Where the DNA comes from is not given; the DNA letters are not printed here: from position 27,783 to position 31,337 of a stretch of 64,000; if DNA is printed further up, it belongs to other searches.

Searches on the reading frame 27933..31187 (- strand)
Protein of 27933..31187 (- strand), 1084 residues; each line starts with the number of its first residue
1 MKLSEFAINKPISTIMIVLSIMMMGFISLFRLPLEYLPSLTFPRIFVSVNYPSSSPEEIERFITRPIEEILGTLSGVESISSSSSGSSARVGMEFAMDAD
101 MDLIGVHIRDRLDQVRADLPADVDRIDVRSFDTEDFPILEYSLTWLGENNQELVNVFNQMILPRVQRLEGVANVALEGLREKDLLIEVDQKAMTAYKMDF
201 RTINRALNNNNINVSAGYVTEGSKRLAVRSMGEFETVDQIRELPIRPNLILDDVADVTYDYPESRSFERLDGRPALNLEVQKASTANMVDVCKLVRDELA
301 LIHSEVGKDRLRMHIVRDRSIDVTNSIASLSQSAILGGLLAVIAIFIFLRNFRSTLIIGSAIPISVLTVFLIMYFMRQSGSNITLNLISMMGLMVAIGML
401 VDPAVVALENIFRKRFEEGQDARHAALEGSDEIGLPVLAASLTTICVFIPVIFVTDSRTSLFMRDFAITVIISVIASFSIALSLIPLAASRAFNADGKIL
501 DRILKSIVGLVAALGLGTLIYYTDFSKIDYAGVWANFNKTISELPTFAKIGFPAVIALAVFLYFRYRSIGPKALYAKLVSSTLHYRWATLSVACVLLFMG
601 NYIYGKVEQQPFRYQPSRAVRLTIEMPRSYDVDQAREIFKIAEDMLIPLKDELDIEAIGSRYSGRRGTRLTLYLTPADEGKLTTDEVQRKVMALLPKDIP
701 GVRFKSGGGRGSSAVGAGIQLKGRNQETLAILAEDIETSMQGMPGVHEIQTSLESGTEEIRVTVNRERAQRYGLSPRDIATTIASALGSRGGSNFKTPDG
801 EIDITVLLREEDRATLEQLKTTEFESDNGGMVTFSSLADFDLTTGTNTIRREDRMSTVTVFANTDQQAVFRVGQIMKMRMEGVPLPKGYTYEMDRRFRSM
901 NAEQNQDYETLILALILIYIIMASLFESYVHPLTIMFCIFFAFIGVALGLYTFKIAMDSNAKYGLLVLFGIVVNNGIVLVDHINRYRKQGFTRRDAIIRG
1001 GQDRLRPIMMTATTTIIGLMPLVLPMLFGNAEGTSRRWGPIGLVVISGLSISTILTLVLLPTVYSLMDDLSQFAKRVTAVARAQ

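Call 38: search_protein_families(library=pfam, proteins=[window:27933-31187:-], max_evalue=0.0001)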
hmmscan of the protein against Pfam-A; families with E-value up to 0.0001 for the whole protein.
window:27933-31187:- (1084 aa): 1 family
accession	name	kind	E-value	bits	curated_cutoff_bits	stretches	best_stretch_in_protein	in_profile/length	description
PF00873.25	ACR_tran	-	2.6e-198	661.5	28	2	4-494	2-491/1021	AcrB/AcrD/AcrF family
